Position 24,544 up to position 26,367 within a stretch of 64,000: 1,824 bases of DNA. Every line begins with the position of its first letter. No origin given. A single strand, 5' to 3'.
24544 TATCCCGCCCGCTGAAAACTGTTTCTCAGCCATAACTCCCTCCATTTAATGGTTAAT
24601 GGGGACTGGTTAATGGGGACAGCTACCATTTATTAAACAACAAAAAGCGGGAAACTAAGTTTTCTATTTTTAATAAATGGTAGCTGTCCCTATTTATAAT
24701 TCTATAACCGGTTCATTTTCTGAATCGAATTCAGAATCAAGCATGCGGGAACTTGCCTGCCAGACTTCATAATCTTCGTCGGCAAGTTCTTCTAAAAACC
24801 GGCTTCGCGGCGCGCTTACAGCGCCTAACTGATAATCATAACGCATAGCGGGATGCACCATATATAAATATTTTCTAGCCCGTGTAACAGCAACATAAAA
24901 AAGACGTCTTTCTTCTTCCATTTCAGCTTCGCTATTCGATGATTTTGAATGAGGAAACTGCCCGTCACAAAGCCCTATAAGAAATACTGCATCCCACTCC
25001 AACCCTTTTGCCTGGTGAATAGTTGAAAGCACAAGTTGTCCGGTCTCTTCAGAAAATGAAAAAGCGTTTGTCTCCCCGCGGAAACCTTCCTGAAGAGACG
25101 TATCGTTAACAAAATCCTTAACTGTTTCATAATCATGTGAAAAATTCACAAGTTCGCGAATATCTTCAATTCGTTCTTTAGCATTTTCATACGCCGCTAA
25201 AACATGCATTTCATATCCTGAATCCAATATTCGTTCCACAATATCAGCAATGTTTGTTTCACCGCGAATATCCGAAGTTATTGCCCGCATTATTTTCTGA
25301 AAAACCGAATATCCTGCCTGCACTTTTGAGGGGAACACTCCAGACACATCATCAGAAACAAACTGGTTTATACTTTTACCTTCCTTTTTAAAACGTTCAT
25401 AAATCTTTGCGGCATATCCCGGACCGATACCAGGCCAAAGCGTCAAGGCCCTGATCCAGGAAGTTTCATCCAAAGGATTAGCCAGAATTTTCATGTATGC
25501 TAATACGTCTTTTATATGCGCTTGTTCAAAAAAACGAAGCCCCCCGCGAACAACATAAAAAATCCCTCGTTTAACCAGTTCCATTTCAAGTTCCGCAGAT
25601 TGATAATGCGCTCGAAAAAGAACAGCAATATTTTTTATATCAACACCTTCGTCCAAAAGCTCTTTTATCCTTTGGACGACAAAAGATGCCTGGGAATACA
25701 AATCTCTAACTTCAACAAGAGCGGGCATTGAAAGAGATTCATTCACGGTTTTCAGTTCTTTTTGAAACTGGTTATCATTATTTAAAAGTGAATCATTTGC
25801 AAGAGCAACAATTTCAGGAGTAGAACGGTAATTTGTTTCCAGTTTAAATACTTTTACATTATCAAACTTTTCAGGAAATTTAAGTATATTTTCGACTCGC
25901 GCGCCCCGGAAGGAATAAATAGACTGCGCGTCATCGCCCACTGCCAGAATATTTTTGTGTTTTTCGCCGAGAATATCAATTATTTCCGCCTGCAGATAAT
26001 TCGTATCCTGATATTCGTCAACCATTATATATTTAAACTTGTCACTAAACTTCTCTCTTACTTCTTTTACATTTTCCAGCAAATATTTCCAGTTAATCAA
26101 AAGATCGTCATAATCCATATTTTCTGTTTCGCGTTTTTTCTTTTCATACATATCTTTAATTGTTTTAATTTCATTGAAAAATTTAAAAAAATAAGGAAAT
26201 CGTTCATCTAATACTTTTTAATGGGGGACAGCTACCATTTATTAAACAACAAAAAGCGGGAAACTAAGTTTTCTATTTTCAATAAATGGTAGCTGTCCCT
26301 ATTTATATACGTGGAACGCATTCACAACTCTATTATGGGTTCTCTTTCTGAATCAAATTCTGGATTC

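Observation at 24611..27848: Diverged 1.6-kb tandem duplication of the 3-prime two thirds of a UvrD/PcrA helicase gene plus its downstream hairpin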

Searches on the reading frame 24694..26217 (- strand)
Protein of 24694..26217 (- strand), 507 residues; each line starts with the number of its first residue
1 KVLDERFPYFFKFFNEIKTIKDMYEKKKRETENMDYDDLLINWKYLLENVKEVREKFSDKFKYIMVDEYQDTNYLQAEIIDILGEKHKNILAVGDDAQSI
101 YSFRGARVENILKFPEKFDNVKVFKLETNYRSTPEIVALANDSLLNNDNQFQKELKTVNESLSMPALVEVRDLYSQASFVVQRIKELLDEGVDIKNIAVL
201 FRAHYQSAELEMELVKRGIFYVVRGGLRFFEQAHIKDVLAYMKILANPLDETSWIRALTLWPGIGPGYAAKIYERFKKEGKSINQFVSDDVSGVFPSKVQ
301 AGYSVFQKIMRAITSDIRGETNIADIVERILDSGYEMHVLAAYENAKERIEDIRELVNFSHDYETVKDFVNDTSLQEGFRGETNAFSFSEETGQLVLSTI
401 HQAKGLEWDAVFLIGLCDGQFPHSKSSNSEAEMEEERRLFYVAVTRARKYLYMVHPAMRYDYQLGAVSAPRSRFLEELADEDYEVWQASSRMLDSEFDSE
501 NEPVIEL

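Call 9: find_encoding_contigs(protein=window:24694-26151:-, flank=10000, max_places=10)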
Protein window:24694-26151:- (485 aa): no gene with exactly this product is on record in the collection.

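Call 10: find_homologous_proteins(query=window:24694-26151:-)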
Query window:24694-26151:- (485 aa): 8000 proteins with E <= 0.001 among 8000 candidates; the best 120 are listed.
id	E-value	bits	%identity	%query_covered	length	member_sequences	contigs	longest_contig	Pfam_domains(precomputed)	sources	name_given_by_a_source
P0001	0.0e+0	1074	100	100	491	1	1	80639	PF13538.13,PF13087.13,PF01443.25,PF13361.13,PF13245.13,PF00580.28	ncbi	ncbi:MAG: ATP-dependent helicase [Candidatus Omnitrophota bacterium]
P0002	1.0e-245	834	76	98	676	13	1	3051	PF13538.13,PF13087.13,PF01443.25,PF13604.13,PF13361.13,PF13245.13,PF00580.28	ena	-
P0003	6.0e-243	825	74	100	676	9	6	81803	PF13538.13,PF01443.25,PF13604.13,PF13361.13,PF13245.13,PF00580.28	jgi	-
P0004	1.1e-213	729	67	99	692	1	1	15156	PF13538.13,PF01443.25,PF13604.13,PF13361.13,PF13245.13,PF00580.28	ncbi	-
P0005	8.3e-212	722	68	96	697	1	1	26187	PF13538.13,PF01443.25,PF13604.13,PF13361.13,PF13245.13,PF00580.28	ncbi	ncbi:ATP-dependent helicase [Candidatus Omnitrophota bacterium]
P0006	8.8e-212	722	68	96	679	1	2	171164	PF13538.13,PF01443.25,PF13361.13,PF13245.13,PF00580.28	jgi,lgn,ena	-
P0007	3.5e-211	720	65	99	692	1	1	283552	PF13538.13,PF01443.25,PF13604.13,PF13361.13,PF13245.13,PF00580.28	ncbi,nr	ncbi:MAG: AAA family ATPase [Candidatus Omnitrophica bacterium]|nr:AAA family ATPase [Candidatus Omn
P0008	3.6e-210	717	67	96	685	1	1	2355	PF13538.13,PF01443.25,PF13604.13,PF13361.13,PF13245.13,PF00580.28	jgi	-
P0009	4.7e-210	717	83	80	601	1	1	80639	PF13604.13,PF13361.13,PF13245.13,PF00580.28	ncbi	ncbi:MAG: ATP-dependent helicase [Candidatus Omnitrophota bacterium]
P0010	5.4e-210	716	65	99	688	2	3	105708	PF13538.13,PF01443.25,PF13604.13,PF13361.13,PF13245.13,PF00580.28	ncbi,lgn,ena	ncbi:MAG: ATP-dependent helicase [Candidatus Omnitrophota bacterium]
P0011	7.0e-210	716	67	96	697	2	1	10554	PF13538.13,PF01443.25,PF13604.13,PF13361.13,PF13245.13,PF00580.28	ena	-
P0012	9.0e-210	716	66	98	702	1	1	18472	PF13538.13,PF01443.25,PF13604.13,PF13361.13,PF13245.13,PF00580.28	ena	-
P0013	1.1e-209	715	67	95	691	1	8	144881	PF13538.13,PF01443.25,PF13604.13,PF13361.13,PF13245.13,PF00580.28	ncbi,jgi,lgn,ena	-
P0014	6.3e-209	713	67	99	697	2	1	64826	PF13538.13,PF01443.25,PF13604.13,PF13361.13,PF13245.13,PF00580.28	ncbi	ncbi:ATP-dependent helicase [Candidatus Omnitrophota bacterium]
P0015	7.2e-209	713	66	100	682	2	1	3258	PF13538.13,PF01443.25,PF13604.13,PF13361.13,PF13245.13,PF00580.28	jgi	-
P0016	8.3e-209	712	65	100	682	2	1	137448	PF13538.13,PF01443.25,PF13604.13,PF13361.13,PF13245.13,PF00580.28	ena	-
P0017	1.3e-208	712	65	96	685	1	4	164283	PF13538.13,PF01443.25,PF13604.13,PF13361.13,PF13245.13,PF00580.28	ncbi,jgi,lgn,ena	-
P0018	1.8e-208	711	65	98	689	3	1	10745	PF13538.13,PF13086.13,PF01443.25,PF13604.13,PF13361.13,PF13245.13,PF00580.28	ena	-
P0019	3.1e-208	711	66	100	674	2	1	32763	PF13538.13,PF01443.25,PF13604.13,PF13361.13,PF13245.13,PF00580.28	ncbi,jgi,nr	ncbi:MAG: ATP-dependent helicase [Candidatus Makaraimicrobium thalassicum]|nr:MAG: ATP-dependent hel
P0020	8.9e-208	709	66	96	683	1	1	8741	PF13538.13,PF13604.13,PF13361.13,PF13245.13,PF00580.28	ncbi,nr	ncbi:MAG: AAA family ATPase [Candidatus Omnitrophica bacterium]|nr:AAA family ATPase [Candidatus Omn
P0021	9.2e-208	709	67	99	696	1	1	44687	PF13538.13,PF01443.25,PF13604.13,PF13361.13,PF13245.13,PF00580.28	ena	-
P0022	9.3e-208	709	63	100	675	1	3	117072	PF13538.13,PF01443.25,PF13604.13,PF13361.13,PF13245.13,PF00580.28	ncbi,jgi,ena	-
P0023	1.2e-207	709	66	96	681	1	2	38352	PF13538.13,PF01443.25,PF13604.13,PF13361.13,PF13245.13,PF00580.28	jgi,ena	-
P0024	4.3e-207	707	66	96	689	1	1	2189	PF13538.13,PF01443.25,PF13604.13,PF13361.13,PF13245.13,PF00580.28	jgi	jgi:DNA helicase-2/ATP-dependent DNA helicase PcrA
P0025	5.2e-207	707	65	100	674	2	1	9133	PF13538.13,PF01443.25,PF13604.13,PF13361.13,PF13245.13,PF00580.28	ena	-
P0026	1.3e-206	705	67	98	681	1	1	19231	PF13538.13,PF13087.13,PF01443.25,PF13361.13,PF13245.13,PF00580.28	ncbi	ncbi:MAG: ATP-dependent helicase [Candidatus Omnitrophota bacterium]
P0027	2.5e-206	704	65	98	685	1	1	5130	PF13538.13,PF01443.25,PF13604.13,PF13361.13,PF13245.13,PF00580.28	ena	-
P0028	3.2e-206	704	64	99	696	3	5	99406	PF13538.13,PF01443.25,PF13604.13,PF13361.13,PF13245.13,PF00580.28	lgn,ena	-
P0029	9.4e-206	702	65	100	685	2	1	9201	PF13538.13,PF01443.25,PF13604.13,PF13361.13,PF13245.13,PF00580.28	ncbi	-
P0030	1.2e-205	702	66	98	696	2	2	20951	PF13538.13,PF01443.25,PF13604.13,PF13361.13,PF13245.13,PF00580.28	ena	-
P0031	2.9e-205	701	64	96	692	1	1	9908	PF13538.13,PF01443.25,PF13604.13,PF13361.13,PF13245.13,PF00580.28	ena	-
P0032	4.4e-205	700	66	96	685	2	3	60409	PF13538.13,PF01443.25,PF13604.13,PF13361.13,PF13245.13,PF00580.28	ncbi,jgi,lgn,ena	-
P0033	6.1e-205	700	63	100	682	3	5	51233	PF13538.13,PF01443.25,PF13604.13,PF13361.13,PF13245.13,PF00580.28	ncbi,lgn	ncbi:MAG: ATP-dependent helicase [Candidatus Omnitrophota bacterium]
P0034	7.4e-205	699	66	96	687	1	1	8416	PF13538.13,PF01443.25,PF13604.13,PF13361.13,PF13245.13,PF00580.28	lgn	-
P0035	1.2e-204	699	66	98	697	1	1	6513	PF13538.13,PF13604.13,PF13361.13,PF13245.13,PF00580.28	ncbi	ncbi:MAG: ATP-dependent helicase [Candidatus Omnitrophota bacterium]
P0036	2.3e-204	698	65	96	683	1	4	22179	PF13538.13,PF01443.25,PF13604.13,PF13361.13,PF13245.13,PF00580.28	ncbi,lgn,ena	ncbi:MAG: ATP-dependent helicase [Candidatus Omnitrophota bacterium]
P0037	2.6e-204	698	65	96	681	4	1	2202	PF13538.13,PF01443.25,PF13361.13,PF13245.13,PF00580.28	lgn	-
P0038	2.9e-204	698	65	96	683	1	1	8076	PF13538.13,PF01443.25,PF13604.13,PF13361.13,PF13245.13,PF00580.28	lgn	-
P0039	4.4e-204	697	66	96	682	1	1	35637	PF13538.13,PF01443.25,PF13604.13,PF13361.13,PF13245.13,PF00580.28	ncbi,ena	-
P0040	4.9e-204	697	65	96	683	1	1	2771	PF13538.13,PF01443.25,PF13604.13,PF13361.13,PF13245.13,PF00580.28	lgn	-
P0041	5.6e-204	697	65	96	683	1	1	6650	PF13538.13,PF01443.25,PF13604.13,PF13361.13,PF13245.13,PF00580.28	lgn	-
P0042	7.4e-204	696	64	100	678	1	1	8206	PF13538.13,PF01443.25,PF13604.13,PF13361.13,PF13245.13,PF00580.28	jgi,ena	-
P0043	7.8e-204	696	64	98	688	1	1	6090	PF13538.13,PF01443.25,PF13604.13,PF13361.13,PF13245.13,PF00580.28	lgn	-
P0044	7.8e-204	696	64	100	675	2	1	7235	PF13538.13,PF01443.25,PF13604.13,PF13361.13,PF13245.13,PF00580.28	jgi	-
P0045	9.0e-204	696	64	99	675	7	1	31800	PF13538.13,PF01443.25,PF13604.13,PF13361.13,PF13245.13,PF00580.28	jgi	jgi:ATP-dependent DNA helicase UvrD/PcrA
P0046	1.3e-203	695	63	100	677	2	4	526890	PF13538.13,PF01443.25,PF13604.13,PF13361.13,PF13245.13,PF00580.28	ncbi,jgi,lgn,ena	-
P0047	2.0e-203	695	64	96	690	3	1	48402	PF13538.13,PF01443.25,PF13361.13,PF13245.13,PF00580.28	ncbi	-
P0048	3.3e-203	694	63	100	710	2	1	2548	PF13538.13,PF13604.13,PF13361.13,PF13245.13,PF00580.28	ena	-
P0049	3.3e-203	694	64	97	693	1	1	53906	PF13538.13,PF01443.25,PF13604.13,PF13361.13,PF13245.13,PF00580.28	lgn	-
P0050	3.5e-203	694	65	100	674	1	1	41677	PF13538.13,PF01443.25,PF13361.13,PF13245.13,PF00580.28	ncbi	ncbi:MAG: ATP-dependent helicase [Candidatus Omnitrophota bacterium]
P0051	3.5e-203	694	65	95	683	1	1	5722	PF13538.13,PF01443.25,PF13604.13,PF13361.13,PF13245.13,PF00580.28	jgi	jgi:DNA helicase-2/ATP-dependent DNA helicase PcrA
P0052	4.4e-203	694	64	100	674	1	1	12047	PF13538.13,PF01443.25,PF13361.13,PF13245.13,PF00580.28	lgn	-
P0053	6.5e-203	693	65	100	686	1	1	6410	PF13538.13,PF13087.13,PF01443.25,PF13604.13,PF13361.13,PF13245.13,PF00580.28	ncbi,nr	ncbi:MAG: ATP-dependent helicase [Candidatus Omnitrophica bacterium]|nr:ATP-dependent helicase [Cand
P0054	2.1e-202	691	66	96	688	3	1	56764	PF13538.13,PF01443.25,PF13604.13,PF13361.13,PF13245.13,PF00580.28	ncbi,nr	ncbi:MAG: ATP-dependent helicase [Candidatus Tantalella remota]|nr:ATP-dependent helicase [Candidatu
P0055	2.5e-202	691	63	100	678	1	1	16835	PF13538.13,PF01443.25,PF13604.13,PF13361.13,PF13245.13,PF00580.28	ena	-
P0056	3.5e-202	691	64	95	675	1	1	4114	PF13538.13,PF01443.25,PF13604.13,PF13361.13,PF13245.13,PF00580.28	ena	-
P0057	3.7e-202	691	66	96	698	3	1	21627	PF13538.13,PF01443.25,PF13604.13,PF13361.13,PF13245.13,PF00580.28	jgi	jgi:DNA helicase II / ATP-dependent DNA helicase PcrA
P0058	4.7e-202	690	65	100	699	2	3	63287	PF13538.13,PF01443.25,PF13604.13,PF13361.13,PF13245.13,PF00580.28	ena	-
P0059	5.8e-202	690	64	96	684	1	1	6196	PF13538.13,PF01443.25,PF13604.13,PF13361.13,PF13245.13,PF00580.28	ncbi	-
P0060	1.4e-201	689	63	100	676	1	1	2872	PF13538.13,PF01443.25,PF13604.13,PF13361.13,PF13245.13,PF00580.28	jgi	-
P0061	3.1e-201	688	65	96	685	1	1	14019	PF13538.13,PF01443.25,PF13604.13,PF13361.13,PF13245.13,PF00580.28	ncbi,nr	ncbi:MAG: AAA family ATPase [Candidatus Omnitrophica bacterium]|nr:AAA family ATPase [Candidatus Omn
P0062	6.0e-201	687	62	99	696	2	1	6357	PF13538.13,PF01443.25,PF13604.13,PF13361.13,PF13245.13,PF00580.28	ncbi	-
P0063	9.0e-201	686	62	100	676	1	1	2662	PF13538.13,PF01443.25,PF13604.13,PF13361.13,PF13245.13,PF00580.28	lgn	-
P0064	9.8e-201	686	65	98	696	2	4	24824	PF13538.13,PF01443.25,PF13604.13,PF13361.13,PF13245.13,PF00580.28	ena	-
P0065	1.8e-200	685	66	96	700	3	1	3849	PF13538.13,PF01443.25,PF13604.13,PF13361.13,PF13245.13,PF00580.28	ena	-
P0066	2.4e-200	685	65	96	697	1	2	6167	PF13538.13,PF01443.25,PF13604.13,PF13361.13,PF13245.13,PF00580.28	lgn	-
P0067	2.9e-200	684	65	96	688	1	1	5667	PF13538.13,PF01443.25,PF13604.13,PF13361.13,PF13245.13,PF00580.28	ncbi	ncbi:MAG: ATP-dependent helicase [Candidatus Omnitrophota bacterium]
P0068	2.9e-200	684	62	98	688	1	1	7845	PF13538.13,PF01443.25,PF13604.13,PF13361.13,PF13245.13,PF00580.28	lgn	-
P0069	3.7e-200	684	63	97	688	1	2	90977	PF13538.13,PF01443.25,PF13361.13,PF13245.13,PF00580.28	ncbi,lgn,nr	ncbi:MAG: UvrD-helicase domain-containing protein [Candidatus Omnitrophica bacterium]|nr:UvrD-helica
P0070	4.3e-200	684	67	96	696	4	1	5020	PF13538.13,PF01443.25,PF13604.13,PF13361.13,PF13245.13,PF00580.28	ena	-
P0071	5.0e-200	684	62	100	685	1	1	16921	PF13538.13,PF01443.25,PF13604.13,PF13361.13,PF13245.13,PF00580.28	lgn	-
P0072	6.0e-200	683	62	100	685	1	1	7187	PF13538.13,PF01443.25,PF13604.13,PF13361.13,PF13245.13,PF00580.28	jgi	jgi:DNA helicase-2/ATP-dependent DNA helicase PcrA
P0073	1.1e-199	682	63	100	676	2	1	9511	PF13538.13,PF01443.25,PF13361.13,PF13245.13,PF00580.28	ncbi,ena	-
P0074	1.5e-199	682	64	96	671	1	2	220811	PF13538.13,PF01443.25,PF13604.13,PF13361.13,PF13245.13,PF00580.28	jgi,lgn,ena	-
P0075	1.1e-198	679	66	96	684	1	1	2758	PF13538.13,PF13087.13,PF01443.25,PF13604.13,PF13361.13,PF13245.13,PF00580.28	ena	-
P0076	1.3e-198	679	63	100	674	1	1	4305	PF13538.13,PF01443.25,PF13604.13,PF13361.13,PF13245.13,PF00580.28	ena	-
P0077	2.2e-198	678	62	99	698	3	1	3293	PF13538.13,PF01443.25,PF13604.13,PF13361.13,PF13245.13,PF00580.28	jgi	jgi:DNA helicase-2/ATP-dependent DNA helicase PcrA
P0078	5.9e-198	677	65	94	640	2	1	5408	PF13538.13,PF01443.25,PF13361.13,PF13245.13,PF00580.28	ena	-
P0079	8.5e-197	673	62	100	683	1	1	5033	PF13538.13,PF01443.25,PF13604.13,PF13361.13,PF13245.13,PF00580.28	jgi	-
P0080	1.6e-196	672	63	99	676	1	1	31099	PF13538.13,PF01443.25,PF13361.13,PF13245.13,PF00580.28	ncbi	ncbi:MAG: ATP-dependent helicase [Candidatus Omnitrophota bacterium]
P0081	1.7e-196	672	63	94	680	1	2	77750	PF13538.13,PF01443.25,PF13361.13,PF13245.13,PF00580.28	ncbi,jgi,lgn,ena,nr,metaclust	ncbi:MAG: ATP-dependent helicase [Candidatus Aadella gelida]|nr:ATP-dependent helicase [Candidatus A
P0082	2.0e-196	672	61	100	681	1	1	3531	PF13538.13,PF01443.25,PF13361.13,PF13245.13,PF00580.28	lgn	-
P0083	2.9e-195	668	60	95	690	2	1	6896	PF13538.13,PF01443.25,PF13361.13,PF13245.13,PF00580.28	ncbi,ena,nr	ncbi:MAG TPA: ATP-dependent helicase [Candidatus Omnitrophota bacterium]|nr:ATP-dependent helicase [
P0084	1.3e-194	666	63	100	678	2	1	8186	PF13538.13,PF01443.25,PF13604.13,PF13361.13,PF13245.13,PF00580.28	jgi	-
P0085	1.4e-194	666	63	96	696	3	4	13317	PF13538.13,PF01443.25,PF13604.13,PF13361.13,PF13245.13,PF00580.28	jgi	jgi:DNA helicase II / ATP-dependent DNA helicase PcrA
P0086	2.3e-194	665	64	96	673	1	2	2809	PF13538.13,PF13087.13,PF01443.25,PF13604.13,PF13361.13,PF13245.13,PF00580.28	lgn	-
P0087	2.4e-194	665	61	100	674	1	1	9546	PF13538.13,PF01443.25,PF13361.13,PF13245.13,PF00580.28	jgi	-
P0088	6.5e-194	663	63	99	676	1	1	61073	PF13538.13,PF01443.25,PF13604.13,PF13361.13,PF13245.13,PF00580.28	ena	-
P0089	1.7e-193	662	60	100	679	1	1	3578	PF13538.13,PF01443.25,PF13604.13,PF13361.13,PF13245.13,PF00580.28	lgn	-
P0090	3.9e-193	661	63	97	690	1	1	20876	PF13538.13,PF01443.25,PF13604.13,PF13361.13,PF13245.13,PF00580.28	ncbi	-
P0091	6.3e-193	660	63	96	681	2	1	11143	PF13538.13,PF13087.13,PF01443.25,PF13361.13,PF13245.13,PF00580.28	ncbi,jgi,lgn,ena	ncbi:MAG: ATP-dependent helicase [Candidatus Omnitrophota bacterium]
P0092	3.5e-192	658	62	96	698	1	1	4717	PF13538.13,PF01443.25,PF13604.13,PF13361.13,PF13245.13,PF00580.28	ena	-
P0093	4.2e-191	654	62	100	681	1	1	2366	PF13538.13,PF01443.25,PF13604.13,PF13361.13,PF13245.13,PF00580.28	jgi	-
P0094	9.0e-191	653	62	96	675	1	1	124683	PF13538.13,PF01443.25,PF13604.13,PF13361.13,PF13245.13,PF00580.28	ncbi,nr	ncbi:MAG: ATP-dependent helicase [Candidatus Omnitrophica bacterium]|nr:ATP-dependent helicase [Cand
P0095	1.4e-190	652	61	100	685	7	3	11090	PF13538.13,PF01443.25,PF13604.13,PF13361.13,PF13245.13,PF00580.28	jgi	jgi:DNA helicase-2/ATP-dependent DNA helicase PcrA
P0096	7.5e-190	650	63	96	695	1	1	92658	PF13538.13,PF01443.25,PF13604.13,PF13361.13,PF13245.13,PF00580.28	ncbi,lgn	-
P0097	8.7e-190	650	63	96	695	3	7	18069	PF13538.13,PF01443.25,PF13361.13,PF13245.13,PF00580.28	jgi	jgi:DNA helicase II / ATP-dependent DNA helicase PcrA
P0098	8.8e-190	650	60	96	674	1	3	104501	PF13538.13,PF13087.13,PF01443.25,PF13604.13,PF13361.13,PF13245.13,PF00580.28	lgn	-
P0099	2.4e-189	648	62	96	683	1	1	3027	PF13538.13,PF01443.25,PF13604.13,PF13361.13,PF13245.13,PF00580.28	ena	-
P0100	4.1e-189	648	61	96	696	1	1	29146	PF13538.13,PF01443.25,PF13604.13,PF13361.13,PF13245.13,PF00580.28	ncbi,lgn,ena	-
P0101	1.0e-187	643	60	100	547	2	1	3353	PF13538.13,PF13361.13,PF13245.13,PF00580.28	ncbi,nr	ncbi:MAG: ATP-dependent helicase, partial [Candidatus Omnitrophica bacterium]|nr:ATP-dependent helic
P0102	1.8e-187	642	60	100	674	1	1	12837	PF13538.13,PF01443.25,PF13361.13,PF13245.13,PF00580.28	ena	-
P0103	1.8e-182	626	59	100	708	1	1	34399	PF13538.13,PF13087.13,PF01443.25,PF13604.13,PF13361.13,PF13245.13,PF00580.28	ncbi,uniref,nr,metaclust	ncbi:UvrD/REP helicase [Candidatus Omnitrophus magneticus]|uniref:DNA 3'-5' helicase n=1 Tax=Candida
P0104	2.7e-174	599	64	87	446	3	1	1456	PF13538.13,PF13361.13,PF00580.28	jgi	jgi:DNA helicase-2/ATP-dependent DNA helicase PcrA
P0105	5.1e-174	598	59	96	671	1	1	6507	PF13538.13,PF01443.25,PF13361.13,PF13245.13,PF00580.28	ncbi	ncbi:MAG: ATP-dependent helicase [Candidatus Omnitrophota bacterium]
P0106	4.2e-172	591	56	100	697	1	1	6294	PF13538.13,PF13604.13,PF13361.13,PF13245.13,PF00580.28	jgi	-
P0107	1.8e-171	589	57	100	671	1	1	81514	PF13538.13,PF01443.25,PF13604.13,PF13361.13,PF13245.13,PF00580.28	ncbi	-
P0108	5.4e-171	588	56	96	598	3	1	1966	PF13538.13,PF01443.25,PF13361.13,PF13245.13,PF00580.28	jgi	jgi:DNA helicase-2/ATP-dependent DNA helicase PcrA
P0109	5.7e-171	588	57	100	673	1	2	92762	PF13538.13,PF13604.13,PF13361.13,PF13245.13,PF00580.28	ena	-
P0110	7.5e-171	587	57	100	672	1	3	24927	PF13538.13,PF01443.25,PF13604.13,PF13361.13,PF13245.13,PF00580.28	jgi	-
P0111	1.1e-170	587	57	96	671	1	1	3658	PF13538.13,PF01443.25,PF13604.13,PF13361.13,PF13245.13,PF00580.28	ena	-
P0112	2.4e-170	586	57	96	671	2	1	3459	PF13538.13,PF01443.25,PF13604.13,PF13361.13,PF13245.13,PF00580.28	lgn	-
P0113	3.4e-170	585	58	96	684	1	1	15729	PF13538.13,PF01443.25,PF13604.13,PF13361.13,PF13245.13,PF00580.28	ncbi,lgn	ncbi:MAG: ATP-dependent helicase [Candidatus Omnitrophota bacterium]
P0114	4.6e-170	585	57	96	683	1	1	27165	PF13538.13,PF01443.25,PF13604.13,PF13361.13,PF13245.13,PF00580.28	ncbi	-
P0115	4.9e-170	585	56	95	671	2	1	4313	PF13538.13,PF01443.25,PF13604.13,PF13361.13,PF13245.13,PF00580.28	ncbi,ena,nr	ncbi:MAG: ATP-dependent helicase [Omnitrophica bacterium]|nr:ATP-dependent helicase [Candidatus Omni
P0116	5.0e-170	585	56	96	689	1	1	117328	PF13538.13,PF01443.25,PF13604.13,PF13361.13,PF13245.13,PF00580.28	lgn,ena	-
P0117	9.9e-170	584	56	96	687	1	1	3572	PF13538.13,PF01443.25,PF13604.13,PF13361.13,PF13245.13,PF00580.28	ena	-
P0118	1.3e-169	583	55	100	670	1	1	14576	PF13538.13,PF01443.25,PF13604.13,PF13361.13,PF13245.13,PF00580.28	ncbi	-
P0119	1.4e-169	583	56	98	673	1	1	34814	PF13538.13,PF01443.25,PF13604.13,PF13361.13,PF13245.13,PF00580.28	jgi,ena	-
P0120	1.4e-169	583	57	95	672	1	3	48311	PF13538.13,PF01443.25,PF13604.13,PF13361.13,PF13245.13,PF00580.28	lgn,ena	-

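Call 11: find_encoding_contigs(protein=P0001, flank=10000, max_places=10)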
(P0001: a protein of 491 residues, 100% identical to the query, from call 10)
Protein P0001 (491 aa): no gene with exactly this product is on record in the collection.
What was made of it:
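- Tried and rejected: Look-ups of copy A and of P0001 found no contig on record (calls 9, 11).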

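Call 12: find_encoding_contigs(protein=P0003, flank=10000, max_places=10)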
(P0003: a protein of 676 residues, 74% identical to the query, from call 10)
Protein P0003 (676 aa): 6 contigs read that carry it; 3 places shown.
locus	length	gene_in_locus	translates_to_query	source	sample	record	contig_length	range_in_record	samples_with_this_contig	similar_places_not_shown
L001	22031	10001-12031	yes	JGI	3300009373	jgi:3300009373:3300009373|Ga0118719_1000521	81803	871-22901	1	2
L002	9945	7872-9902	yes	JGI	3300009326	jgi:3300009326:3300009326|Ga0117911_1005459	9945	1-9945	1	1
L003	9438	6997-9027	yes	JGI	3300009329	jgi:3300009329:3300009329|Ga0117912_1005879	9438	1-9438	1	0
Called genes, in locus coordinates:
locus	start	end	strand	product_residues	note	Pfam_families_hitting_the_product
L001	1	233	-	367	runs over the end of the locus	?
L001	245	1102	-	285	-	PF02401:LYTB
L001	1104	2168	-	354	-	PF00348:polyprenyl_synt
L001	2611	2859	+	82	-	-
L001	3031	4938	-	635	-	PF00485:PRK, PF00862:GT-B_Sucrose_synth, PF13439:Glyco_transf_4, PF13477:Glyco_trans_4_2 (weak), PF13579:Glyco_trans_4_4, PF20706:GT4-conflict, PF00534:Glycos_transf_1, PF13692:Glyco_trans_1_4, +1 more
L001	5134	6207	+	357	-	-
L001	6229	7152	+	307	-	PF04041:Glyco_hydro_130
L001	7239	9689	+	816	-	PF00343:Phosphorylase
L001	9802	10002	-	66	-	-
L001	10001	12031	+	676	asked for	PF13604:AAA_30 (faint), PF00580:UvrD-helicase, PF01443:Viral_helicase1 (faint), PF13245:AAA_19, PF13361:UvrD_C, PF13538:UvrD_C_2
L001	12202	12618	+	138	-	PF00293:NUDIX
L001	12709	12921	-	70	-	-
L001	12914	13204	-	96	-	PF01909:NTP_transf_2, PF18765:Polbeta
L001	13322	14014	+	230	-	PF00702:Hydrolase, PF13419:HAD_2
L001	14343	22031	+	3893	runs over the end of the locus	-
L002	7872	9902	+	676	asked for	PF13604:AAA_30 (faint), PF00580:UvrD-helicase, PF01443:Viral_helicase1 (faint), PF13245:AAA_19, PF13361:UvrD_C, PF13538:UvrD_C_2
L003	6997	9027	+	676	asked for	PF13604:AAA_30 (faint), PF00580:UvrD-helicase, PF01443:Viral_helicase1 (faint), PF13245:AAA_19, PF13361:UvrD_C, PF13538:UvrD_C_2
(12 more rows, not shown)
